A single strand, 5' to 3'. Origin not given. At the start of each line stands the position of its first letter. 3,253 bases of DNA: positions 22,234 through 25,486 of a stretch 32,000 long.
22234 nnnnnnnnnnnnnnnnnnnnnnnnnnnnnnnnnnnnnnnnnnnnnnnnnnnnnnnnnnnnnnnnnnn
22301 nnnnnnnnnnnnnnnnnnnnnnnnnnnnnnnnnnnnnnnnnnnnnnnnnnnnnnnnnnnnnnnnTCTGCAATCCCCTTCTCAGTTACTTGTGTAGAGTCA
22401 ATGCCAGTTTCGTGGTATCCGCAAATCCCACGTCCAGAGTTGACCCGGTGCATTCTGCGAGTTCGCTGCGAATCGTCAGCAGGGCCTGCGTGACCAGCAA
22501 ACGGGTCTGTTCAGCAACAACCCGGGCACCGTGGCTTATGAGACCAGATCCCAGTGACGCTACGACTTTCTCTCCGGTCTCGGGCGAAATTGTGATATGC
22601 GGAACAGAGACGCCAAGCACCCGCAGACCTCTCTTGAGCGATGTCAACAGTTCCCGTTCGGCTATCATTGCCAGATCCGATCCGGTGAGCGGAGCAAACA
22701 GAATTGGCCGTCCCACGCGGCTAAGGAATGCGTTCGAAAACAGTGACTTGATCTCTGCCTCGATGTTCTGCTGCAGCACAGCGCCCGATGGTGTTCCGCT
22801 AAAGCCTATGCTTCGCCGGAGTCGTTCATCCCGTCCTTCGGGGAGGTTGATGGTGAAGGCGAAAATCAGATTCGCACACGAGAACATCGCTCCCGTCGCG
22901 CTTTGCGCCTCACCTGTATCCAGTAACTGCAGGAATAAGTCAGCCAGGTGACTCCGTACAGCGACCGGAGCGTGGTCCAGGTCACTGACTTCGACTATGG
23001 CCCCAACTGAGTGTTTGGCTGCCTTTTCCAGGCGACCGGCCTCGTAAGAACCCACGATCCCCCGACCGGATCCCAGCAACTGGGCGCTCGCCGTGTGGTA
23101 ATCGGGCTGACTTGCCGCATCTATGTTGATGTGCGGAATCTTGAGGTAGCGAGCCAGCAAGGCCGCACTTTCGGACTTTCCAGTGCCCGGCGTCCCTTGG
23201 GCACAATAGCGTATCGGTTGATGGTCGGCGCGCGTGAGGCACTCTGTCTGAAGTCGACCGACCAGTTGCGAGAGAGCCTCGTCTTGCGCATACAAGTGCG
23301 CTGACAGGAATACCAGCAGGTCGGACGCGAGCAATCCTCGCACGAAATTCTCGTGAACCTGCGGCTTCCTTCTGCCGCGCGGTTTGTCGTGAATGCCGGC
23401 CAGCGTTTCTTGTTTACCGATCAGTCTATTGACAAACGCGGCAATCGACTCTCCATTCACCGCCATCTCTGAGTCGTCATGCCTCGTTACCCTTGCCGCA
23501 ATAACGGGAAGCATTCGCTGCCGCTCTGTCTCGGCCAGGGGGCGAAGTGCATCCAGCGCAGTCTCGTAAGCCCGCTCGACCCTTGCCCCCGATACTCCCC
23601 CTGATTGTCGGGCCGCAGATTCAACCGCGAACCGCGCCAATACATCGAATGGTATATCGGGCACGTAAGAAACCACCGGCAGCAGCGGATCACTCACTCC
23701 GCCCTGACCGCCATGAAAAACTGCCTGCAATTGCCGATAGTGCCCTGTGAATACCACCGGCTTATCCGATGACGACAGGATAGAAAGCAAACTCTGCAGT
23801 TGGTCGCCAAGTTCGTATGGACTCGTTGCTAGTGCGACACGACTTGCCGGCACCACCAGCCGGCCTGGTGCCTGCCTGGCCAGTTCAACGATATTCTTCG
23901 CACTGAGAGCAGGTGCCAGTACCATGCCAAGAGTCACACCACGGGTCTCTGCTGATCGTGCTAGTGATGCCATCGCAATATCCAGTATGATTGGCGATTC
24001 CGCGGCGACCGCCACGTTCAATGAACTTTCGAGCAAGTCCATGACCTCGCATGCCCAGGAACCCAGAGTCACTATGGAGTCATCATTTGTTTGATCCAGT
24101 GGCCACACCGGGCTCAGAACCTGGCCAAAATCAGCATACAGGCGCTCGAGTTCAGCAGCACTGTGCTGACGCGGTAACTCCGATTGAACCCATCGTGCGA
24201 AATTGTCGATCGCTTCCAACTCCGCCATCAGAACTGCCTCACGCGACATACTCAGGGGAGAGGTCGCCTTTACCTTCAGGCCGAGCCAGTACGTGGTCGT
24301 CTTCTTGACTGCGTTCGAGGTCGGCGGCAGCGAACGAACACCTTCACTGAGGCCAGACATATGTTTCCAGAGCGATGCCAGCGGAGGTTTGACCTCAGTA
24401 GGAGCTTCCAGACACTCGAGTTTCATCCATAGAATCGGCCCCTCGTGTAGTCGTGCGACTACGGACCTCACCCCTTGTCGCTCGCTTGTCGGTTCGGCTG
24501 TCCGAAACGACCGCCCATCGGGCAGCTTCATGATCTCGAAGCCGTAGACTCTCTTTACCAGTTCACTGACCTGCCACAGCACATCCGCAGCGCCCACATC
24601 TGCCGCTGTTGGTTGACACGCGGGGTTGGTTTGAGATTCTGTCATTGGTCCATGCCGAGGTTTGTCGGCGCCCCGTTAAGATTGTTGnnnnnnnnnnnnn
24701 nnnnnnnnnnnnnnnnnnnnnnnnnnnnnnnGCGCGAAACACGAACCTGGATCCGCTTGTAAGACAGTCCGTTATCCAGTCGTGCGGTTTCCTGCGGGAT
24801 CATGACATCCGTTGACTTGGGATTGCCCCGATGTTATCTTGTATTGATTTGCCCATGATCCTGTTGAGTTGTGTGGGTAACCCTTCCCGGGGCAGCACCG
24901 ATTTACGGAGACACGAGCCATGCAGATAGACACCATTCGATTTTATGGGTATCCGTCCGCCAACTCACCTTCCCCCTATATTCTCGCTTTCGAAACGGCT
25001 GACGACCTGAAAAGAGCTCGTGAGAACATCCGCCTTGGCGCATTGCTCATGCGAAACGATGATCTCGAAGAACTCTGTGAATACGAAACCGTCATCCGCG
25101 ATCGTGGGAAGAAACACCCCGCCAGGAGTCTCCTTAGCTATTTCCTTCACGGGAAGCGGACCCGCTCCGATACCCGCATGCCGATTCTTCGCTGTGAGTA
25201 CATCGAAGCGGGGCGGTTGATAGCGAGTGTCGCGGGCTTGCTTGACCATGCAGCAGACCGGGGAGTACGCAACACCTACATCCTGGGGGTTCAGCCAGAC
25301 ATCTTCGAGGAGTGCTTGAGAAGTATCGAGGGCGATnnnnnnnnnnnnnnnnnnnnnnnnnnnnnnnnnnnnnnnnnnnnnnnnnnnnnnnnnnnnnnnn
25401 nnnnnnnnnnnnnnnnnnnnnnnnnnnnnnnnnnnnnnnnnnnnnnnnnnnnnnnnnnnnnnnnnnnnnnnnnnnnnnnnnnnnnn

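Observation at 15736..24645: Main candidate system: six-gene operon of ClpB-NBD2-like AAA+ / MoxR-like AAA_5 / NorD-like vWA / unknown / TPR / mini-protein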

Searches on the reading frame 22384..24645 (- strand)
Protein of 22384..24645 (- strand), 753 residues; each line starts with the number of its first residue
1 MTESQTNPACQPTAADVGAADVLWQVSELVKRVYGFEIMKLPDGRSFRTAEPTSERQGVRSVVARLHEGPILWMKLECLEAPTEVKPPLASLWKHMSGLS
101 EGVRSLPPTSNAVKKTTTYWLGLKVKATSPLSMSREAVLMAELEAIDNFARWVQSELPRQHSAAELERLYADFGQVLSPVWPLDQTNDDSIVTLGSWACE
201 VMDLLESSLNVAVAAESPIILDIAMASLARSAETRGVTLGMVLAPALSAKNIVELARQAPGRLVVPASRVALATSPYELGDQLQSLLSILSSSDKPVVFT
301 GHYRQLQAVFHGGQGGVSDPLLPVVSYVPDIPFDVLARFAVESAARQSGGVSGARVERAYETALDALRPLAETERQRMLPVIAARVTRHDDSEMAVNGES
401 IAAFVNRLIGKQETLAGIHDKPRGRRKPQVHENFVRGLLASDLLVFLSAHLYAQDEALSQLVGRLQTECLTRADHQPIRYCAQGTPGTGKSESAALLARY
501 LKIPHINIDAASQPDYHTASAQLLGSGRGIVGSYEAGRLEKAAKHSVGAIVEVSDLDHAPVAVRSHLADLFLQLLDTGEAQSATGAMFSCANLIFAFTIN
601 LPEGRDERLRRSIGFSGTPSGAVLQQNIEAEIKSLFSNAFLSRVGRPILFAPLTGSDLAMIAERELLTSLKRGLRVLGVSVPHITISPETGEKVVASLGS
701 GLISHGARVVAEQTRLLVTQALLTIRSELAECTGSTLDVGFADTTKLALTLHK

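Call 4: search_protein_families(library=pfam, proteins=[window:22384-24645:-], max_evalue=0.1)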
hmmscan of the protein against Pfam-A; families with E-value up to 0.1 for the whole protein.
window:22384-24645:- (753 aa): 4 families
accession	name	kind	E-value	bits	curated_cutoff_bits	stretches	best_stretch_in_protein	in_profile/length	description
PF07724.20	AAA_2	-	4e-10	40.4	27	1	483-644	9-163/166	AAA domain (Cdc48 subfamily)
PF13604.12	AAA_30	-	0.0034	17.6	27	0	282-313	104-135/191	AAA domain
PF00004.35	AAA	-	0.034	15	21.2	1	483-519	4-41/131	ATPase family associated with various cellular activities (AAA)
PF13238.12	AAA_18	-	0.053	14.4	29.4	0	484-572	5-86/128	AAA domain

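Call 5: search_protein_families(library=padloc, proteins=[window:22384-24645:-], max_evalue=0.1)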
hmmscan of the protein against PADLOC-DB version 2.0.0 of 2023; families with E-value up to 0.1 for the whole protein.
window:22384-24645:- (753 aa): 3 families
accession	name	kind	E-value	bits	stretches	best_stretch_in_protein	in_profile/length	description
PDLC04606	PDC-M37B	-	1.3e-07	29.2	1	484-603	181-296/390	-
PDLC04605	PDC-M37B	-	9e-05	19.7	1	484-603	311-426/518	-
PDLC03838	DolB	-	0.0086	13.4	0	448-502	138-191/375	-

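Call 7: search_protein_families(library=ncbifam, proteins=[window:22384-24645:-], max_evalue=0.01)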
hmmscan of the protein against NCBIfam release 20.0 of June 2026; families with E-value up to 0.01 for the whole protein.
window:22384-24645:- (753 aa): 7 families
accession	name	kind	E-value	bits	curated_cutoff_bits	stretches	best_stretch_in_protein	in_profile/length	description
TIGR02639.1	ClpA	equivalog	1.1e-18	66.8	993.15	1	447-675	455-673/734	ATP-dependent Clp protease ATP-binding subunit ClpA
TIGR03345.1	VI_ClpV1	equivalog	2.4e-14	52.6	884.95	1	446-672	563-786/852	type VI secretion system ATPase TssH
NF008263.0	PRK11034.1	equivalog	1.3e-10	39.9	1350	1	451-681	460-680/758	ATP-dependent Clp protease ATP-binding subunit ClpA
TIGR03346.1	chaperone_ClpB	equivalog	9.3e-08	30.9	1232.1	1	480-672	598-781/853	ATP-dependent chaperone ClpB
NF008118.0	PRK10865.1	equivalog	0.00011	20.3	1417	1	477-672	597-785/857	ATP-dependent chaperone ClpB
NF033607.0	disagg_AAA_ClpG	exception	0.00015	19.8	1900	1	464-663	609-804/932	AAA family protein disaggregase ClpG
NF002700.0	PRK02496.1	equivalog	0.0071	16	262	0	483-507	7-31/184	adenylate kinase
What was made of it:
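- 22384..24645 (-): g1: ClpA/ClpC-like two-tier AAA+ protein (753 aa). It has a private alpha+beta N-domain (aa ~14-156), a P-loop-less pseudo-ATPase tier (aa ~189-390) and an active D2 tier (aa ~447-753). NCBIfam ClpA 1.1e-18 (call 7).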

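Call 28: find_homologous_proteins(query=window:22384-24645:-, max_evalue=0.001)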
Query window:22384-24645:- (753 aa): 96 proteins with E <= 0.001 among 8000 candidates.
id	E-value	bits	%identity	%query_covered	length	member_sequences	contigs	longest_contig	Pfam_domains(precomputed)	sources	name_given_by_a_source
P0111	0.0e+0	1422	100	87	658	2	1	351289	PF07724.21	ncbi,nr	ncbi:AAA family ATPase [bacterium]|nr:AAA family ATPase [bacterium]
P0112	0.0e+0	1080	67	100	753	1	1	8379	PF07724.21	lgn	-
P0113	1.1e-279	948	60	100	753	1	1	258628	PF07724.21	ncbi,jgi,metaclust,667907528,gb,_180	metaclust:\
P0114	3.4e-252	857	54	100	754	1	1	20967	PF07724.21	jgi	-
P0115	1.8e-217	742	48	100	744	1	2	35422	PF07724.21,PF00004.36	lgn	-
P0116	1.8e-197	676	46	98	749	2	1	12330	PF07724.21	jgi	-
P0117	8.8e-192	657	43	98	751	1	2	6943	PF07724.21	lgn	-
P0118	9.3e-189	647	44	97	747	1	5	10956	PF07724.21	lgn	-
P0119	2.8e-187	642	45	94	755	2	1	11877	PF07724.21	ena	-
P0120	7.9e-184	631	45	96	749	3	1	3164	PF07724.21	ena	-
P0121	8.9e-183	628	44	96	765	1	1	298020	PF07724.21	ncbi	ncbi:MAG: AAA family ATPase [Acidobacteriota bacterium]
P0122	6.3e-182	625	46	95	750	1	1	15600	PF07724.21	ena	-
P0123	2.1e-181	623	43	97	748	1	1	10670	PF07724.21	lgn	-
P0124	3.6e-181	622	43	93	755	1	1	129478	PF07724.21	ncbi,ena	-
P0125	8.3e-181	621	43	97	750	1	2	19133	-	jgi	jgi:hypothetical protein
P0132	7.4e-178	611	46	93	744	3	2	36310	PF07724.21,PF00004.36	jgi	jgi:hypothetical protein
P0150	1.5e-169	584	48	83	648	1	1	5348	PF07724.21,PF00004.36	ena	-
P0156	2.2e-168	580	43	94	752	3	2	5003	PF07724.21,PF00004.36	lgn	-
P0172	4.9e-158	546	41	96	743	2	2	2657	PF07724.21,PF00004.36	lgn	-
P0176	2.9e-154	533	41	94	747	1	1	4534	PF07724.21,PF00004.36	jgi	jgi:hypothetical protein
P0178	7.2e-153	529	39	98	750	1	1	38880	PF07724.21,PF00004.36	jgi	jgi:Cdc48 subfamily AAA family protein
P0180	2.5e-151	524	47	78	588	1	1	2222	PF07724.21,PF00004.36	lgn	-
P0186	1.1e-145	505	37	95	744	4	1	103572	PF07724.21,PF00004.36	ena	-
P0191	1.2e-139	485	39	93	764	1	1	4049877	PF07724.21,PF00004.36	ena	-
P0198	9.6e-108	380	38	80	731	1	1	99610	PF07724.21,PF00004.36,PF07728.21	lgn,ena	-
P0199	1.6e-6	45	28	31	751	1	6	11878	PF02861.26,PF06068.20,PF00004.36,PF13401.13,PF17871.8,PF07728.21,PF04851.22,PF13191.13,PF00158.33,PF07724.21,PF05621.18,PF10431.16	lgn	-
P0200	2.9e-5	41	27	31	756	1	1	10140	PF02861.26,PF00158.33,PF07724.21,PF00004.36,PF13401.13,PF17871.8,PF07728.21,PF05621.18,PF10431.16,PF04851.22,PF13191.13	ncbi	-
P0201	5.1e-5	40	25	28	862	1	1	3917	PF02861.26,PF00004.36,PF13401.13,PF23569.2,PF17871.8,PF13238.13,PF07728.21,PF13191.13,PF01695.24,PF00158.33,PF07724.21,PF05621.18,PF01078.28,PF10431.16,PF20720.4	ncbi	-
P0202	6.6e-5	40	25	28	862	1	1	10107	PF02861.26,PF00004.36,PF13401.13,PF23569.2,PF17871.8,PF13238.13,PF07728.21,PF13191.13,PF01695.24,PF00158.33,PF07724.21,PF05621.18,PF01078.28,PF10431.16,PF20720.4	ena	-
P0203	6.7e-5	40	29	31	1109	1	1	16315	PF03462.24,PF07724.21,PF00004.36,PF13401.13,PF07728.21,PF10431.16,PF13191.13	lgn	-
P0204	6.7e-5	40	25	28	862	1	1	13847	PF02861.26,PF00004.36,PF13401.13,PF23569.2,PF17871.8,PF13238.13,PF07728.21,PF13191.13,PF01695.24,PF00158.33,PF07724.21,PF05621.18,PF01078.28,PF10431.16,PF20720.4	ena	-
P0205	9.3e-5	39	27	31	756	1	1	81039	PF02861.26,PF00158.33,PF07724.21,PF00004.36,PF13401.13,PF17871.8,PF07728.21,PF05621.18,PF10431.16,PF04851.22,PF13191.13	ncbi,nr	ncbi:ATP-dependent Clp protease ATP-binding subunit ClpA [Vibrio alginolyticus]|nr:ATP-dependent Clp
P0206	2.4e-4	38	27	31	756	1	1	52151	PF13173.13,PF02861.26,PF00004.36,PF13401.13,PF17871.8,PF07728.21,PF04851.22,PF13191.13,PF00158.33,PF07724.21,PF05621.18,PF01078.28,PF10431.16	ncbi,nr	ncbi:MAG: ATP-dependent Clp protease ATP-binding subunit ClpA [Vibrionaceae bacterium]|nr:ATP-depend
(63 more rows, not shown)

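Call 43: predict_structure(alignment_id=A3)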
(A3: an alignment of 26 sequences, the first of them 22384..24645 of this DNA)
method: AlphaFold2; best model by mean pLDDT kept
length: 753 residues; sequences in the alignment: 26
mean_pLDDT: 83.3   pTM: 0.48
mean pLDDT of the five models: 83.3, 83.0, 81.7, 81.3, 78.9
residues with pLDDT >= 90: 279; 70-90: 379; 50-70: 62; < 50: 33
segments of 3 or more residues with pLDDT < 50: 1-14, 393-395, 415-421, 528-533
pLDDT, mean of each block of 10 residues (from residue 1): 34 58 90 89 88 81 85 91 75 84 87 84 87 87 93 79 81 89 75 90 94 92 94 89 87 92 91 62 88 94 85 61 90 91 84 83 92 89 84 57 86 50 77 94 92 90 94 91 89 95 93 81 64 63 90 90 83 85 75 94 79 62 86 83 88 84 90 89 88 83 73 91 85 83 83 80
secondary structure, 60 per line:
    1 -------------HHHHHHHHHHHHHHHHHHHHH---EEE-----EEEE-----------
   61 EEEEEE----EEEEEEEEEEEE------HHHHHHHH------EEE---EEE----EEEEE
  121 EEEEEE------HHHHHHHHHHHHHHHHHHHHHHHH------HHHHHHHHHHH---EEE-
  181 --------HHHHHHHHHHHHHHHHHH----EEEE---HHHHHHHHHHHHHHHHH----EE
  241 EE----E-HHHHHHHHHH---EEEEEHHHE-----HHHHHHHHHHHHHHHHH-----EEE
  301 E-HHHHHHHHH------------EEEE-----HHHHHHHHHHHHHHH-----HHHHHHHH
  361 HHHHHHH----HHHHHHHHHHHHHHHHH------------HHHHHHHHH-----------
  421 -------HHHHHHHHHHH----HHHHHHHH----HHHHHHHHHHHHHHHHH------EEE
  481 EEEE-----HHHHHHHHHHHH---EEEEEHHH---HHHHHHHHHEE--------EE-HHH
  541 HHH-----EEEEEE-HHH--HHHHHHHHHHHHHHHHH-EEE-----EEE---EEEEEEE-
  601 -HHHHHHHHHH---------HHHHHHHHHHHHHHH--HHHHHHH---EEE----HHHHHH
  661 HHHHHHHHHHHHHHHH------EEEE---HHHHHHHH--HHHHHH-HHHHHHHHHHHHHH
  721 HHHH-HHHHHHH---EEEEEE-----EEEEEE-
elements in order (helices of 4 or more, strands of 3 or more residues): H14-34 E38-40 E46-49 E61-66 E71-82 H89-96 E103-105 E109-111 E116-126 H133-156 H163-173 E177-179 H189-206 E211-214 H218-234 E239-242 H249-258 E262-266 H276-292 E298-301 H303-311 E324-327 H333-347 H353-367 H372-388 H401-409 H428-438 H443-450 H455-471 E478-484 H490-501 E505-509 H516-524 H538-543 E549-554 H561-577 E579-581 E587-589 E593-599 H602-611 H621-635 H638-644 E648-650 H655-676 E683-686 H690-697 H700-705 H707-724 H726-732 E736-741 E747-752
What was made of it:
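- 22384..24645 (-): AlphaFold2 model pLDDT 83 (call 43).
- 22801..22809 (-): Codons for I613-G614-F615 of g1. This tripeptide aligns with the IGL ClpP-docking loop of ClpA. The loop has low pLDDT between two helices (call 43).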

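Call 45: fold_search(model_id=the predicted structure, library=pdb)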
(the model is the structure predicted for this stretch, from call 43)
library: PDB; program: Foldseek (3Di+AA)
matches with E <= 10: 1615; with E <= 0.001: 916
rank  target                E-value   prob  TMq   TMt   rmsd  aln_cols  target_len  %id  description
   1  7uiw_A                5.7e-22  1.00  0.35  0.45  14.4       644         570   17  ClpAP complex bound to ClpS N-terminal extension, class IIb (released 2022-11-09)
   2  7uix_B                8.2e-22  1.00  0.35  0.46  14.0       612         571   16  ClpAP complex bound to ClpS N-terminal extension, class I (released 2022-11-09)
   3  7uiv_C                1.1e-21  1.00  0.35  0.44  14.6       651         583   16  ClpAP complex bound to ClpS N-terminal extension, class IIa (released 2022-11-09)
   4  9rai_d                1.7e-21  1.00  0.34  0.34  20.9       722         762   14  Structure of the S.aureus MecA/ClpC/ClpP degradation system (released 2025-09-10)
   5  7uiv_E                1.9e-21  1.00  0.35  0.45  15.9       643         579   17  ClpAP complex bound to ClpS N-terminal extension, class IIa (released 2022-11-09)
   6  7uiy_C                2.3e-21  1.00  0.35  0.45  15.5       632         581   17  ClpAP complex bound to ClpS N-terminal extension, class IIIa (released 2022-10-26)
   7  9rai_c                2.5e-21  1.00  0.36  0.35  20.7       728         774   14  Structure of the S.aureus MecA/ClpC/ClpP degradation system (released 2025-09-10)
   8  9rai_b                3.7e-21  1.00  0.36  0.35  22.4       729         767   15  Structure of the S.aureus MecA/ClpC/ClpP degradation system (released 2025-09-10)
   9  7uiy_D                5.6e-21  1.00  0.35  0.45  15.2       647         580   16  ClpAP complex bound to ClpS N-terminal extension, class IIIa (released 2022-10-26)
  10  1r6b                  5.9e-21  1.00  0.33  0.35  15.4       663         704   16  High resolution crystal structure of ClpA (released 2004-08-24)
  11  9rai_e                1.2e-20  1.00  0.35  0.34  21.4       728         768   14  Structure of the S.aureus MecA/ClpC/ClpP degradation system (released 2025-09-10)
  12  6qs4_D                2.0e-20  1.00  0.36  0.43  19.7       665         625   15  Two-Step Activation Mechanism of the ClpB Disaggregase for Sequential Substrate Threading by the Main ATPase Motor. (released 2019-07-03)
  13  1ksf                  2.3e-20  1.00  0.33  0.34  15.3       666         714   17  Crystal Structure of ClpA, an HSP100 chaperone and regulator of ClpAP protease: Structural basis of differences in Funct (released 2002-09-27)
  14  9gi1_b                2.6e-20  1.00  0.36  0.46  15.3       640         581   15  Structure of the S.aureus MecA/ClpC/ClpP degradation system (released 2025-08-20)
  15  9a66_A                2.7e-20  1.00  0.37  0.35  22.9       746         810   15  Integrative model of CLPC-CLPP by crosslinking MS and deep learning (released 2024-09-18)
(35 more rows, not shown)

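Call 105: search_protein_families(library=pfam, alignment_id=A3, max_evalue=1)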
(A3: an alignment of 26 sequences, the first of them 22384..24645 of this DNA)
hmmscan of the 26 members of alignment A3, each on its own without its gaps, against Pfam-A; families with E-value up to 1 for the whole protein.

A. member 1, window:22384-24645:- (753 aa): 5 families
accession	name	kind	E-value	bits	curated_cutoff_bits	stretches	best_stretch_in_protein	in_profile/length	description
PF07724.20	AAA_2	-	4e-10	40.4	27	1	483-644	9-163/166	AAA domain (Cdc48 subfamily)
PF13604.12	AAA_30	-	0.0034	17.6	27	1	282-313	104-135/191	AAA domain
PF00004.35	AAA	-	0.034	15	21.2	1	483-519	4-41/131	ATPase family associated with various cellular activities (AAA)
PF13238.12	AAA_18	-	0.053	14.4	29.4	1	484-572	5-86/128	AAA domain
PF13207.12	AAA_17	-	0.25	12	27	1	484-507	2-25/136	AAA domain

B. families by the number of members that match (of 26 scanned): 32 families (the first 25 are shown)
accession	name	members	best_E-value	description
PF07724.20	AAA_2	26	7.5e-15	AAA domain (Cdc48 subfamily)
PF00004.35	AAA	25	1e-08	ATPase family associated with various cellular activities (AAA)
PF07728.20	AAA_5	12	5.9e-06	AAA domain (dynein-related subfamily)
PF17213.9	Hydin_ADK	9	0.019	Hydin Adenylate kinase-like domain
PF13521.12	AAA_28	8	0.00041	AAA domain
PF13238.12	AAA_18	8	0.0033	AAA domain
PF13604.12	AAA_30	7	0.00082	AAA domain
PF13401.12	AAA_22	6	0.0026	AAA domain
PF13207.12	AAA_17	6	0.055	AAA domain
PF12774.13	AAA_6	3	0.05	Hydrolytic ATP binding site of dynein motor region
PF06309.17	Torsin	3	0.22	Torsin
PF13191.12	AAA_16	2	1.5e-05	AAA ATPase domain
PF00158.32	Sigma54_activat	2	0.048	Sigma-54 interaction domain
PF13671.12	AAA_33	1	0.0018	AAA domain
PF00859.23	CTF_NFI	1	0.04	CTF/NF-I family transcription modulation region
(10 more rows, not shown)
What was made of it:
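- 22384..24645 (-): Pfam AAA_2 4e-10 (26 of 26 family members, call 105).
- PF00004 (classical AAA) also hits 25 of 26 g1 relatives, though more weakly than AAA_2 (call 105).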

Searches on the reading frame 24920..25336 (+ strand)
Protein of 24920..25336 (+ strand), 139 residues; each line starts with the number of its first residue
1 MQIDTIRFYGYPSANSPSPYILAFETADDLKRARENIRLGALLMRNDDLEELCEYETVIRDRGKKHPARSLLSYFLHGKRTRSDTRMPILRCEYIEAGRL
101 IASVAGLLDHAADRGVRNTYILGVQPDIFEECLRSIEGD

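Call 73: search_solved_structures(query=A8, max_evalue=10, show_alignments=1)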
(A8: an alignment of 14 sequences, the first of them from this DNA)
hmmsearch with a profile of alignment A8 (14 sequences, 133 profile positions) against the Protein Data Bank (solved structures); distinct sequences matched with E-value up to 10: 3.
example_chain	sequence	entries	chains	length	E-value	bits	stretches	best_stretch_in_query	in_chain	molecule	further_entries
1d8j_A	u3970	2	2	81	0.036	17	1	60-89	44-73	GENERAL TRANSCRIPTION FACTOR TFIIE-BETA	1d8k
29vf_X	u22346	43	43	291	0.14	15.1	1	60-91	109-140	Transcription initiation factor IIE subunit beta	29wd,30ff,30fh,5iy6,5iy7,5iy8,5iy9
3jb9_H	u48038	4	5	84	0.19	14.7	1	48-86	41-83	Small nuclear ribonucleoprotein E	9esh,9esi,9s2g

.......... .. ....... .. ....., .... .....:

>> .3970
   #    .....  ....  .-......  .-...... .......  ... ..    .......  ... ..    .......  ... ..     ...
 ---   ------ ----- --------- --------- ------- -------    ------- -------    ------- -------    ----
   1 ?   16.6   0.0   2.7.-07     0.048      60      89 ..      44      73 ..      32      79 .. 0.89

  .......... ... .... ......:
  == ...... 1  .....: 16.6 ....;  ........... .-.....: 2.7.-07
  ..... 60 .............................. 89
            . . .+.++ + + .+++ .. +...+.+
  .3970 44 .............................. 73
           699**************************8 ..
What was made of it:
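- On Bacterial enhancer-binding proteins (sigma-54 activators): There is only a weak winged-helix-like hit in the N-domain (E 0.036, call 73).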

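Call 74: search_protein_families(library=pfam, alignment_id=A8, max_evalue=1)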
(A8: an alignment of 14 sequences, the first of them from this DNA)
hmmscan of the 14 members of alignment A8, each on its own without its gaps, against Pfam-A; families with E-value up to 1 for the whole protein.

A. member 1, seq(139 aa): 0 families

B. families by the number of members that match (of 14 scanned): 4 families
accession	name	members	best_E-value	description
PF12790.13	T6SS-SciN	1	0.0051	Type VI secretion lipoprotein, VasD, EvfM, TssJ, VC_A0113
PF00310.26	GATase_2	1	0.084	Glutamine amidotransferases class-II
PF00572.24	Ribosomal_L13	1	0.11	Ribosomal protein L13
PF02629.25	CoA_binding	1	0.22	CoA binding domain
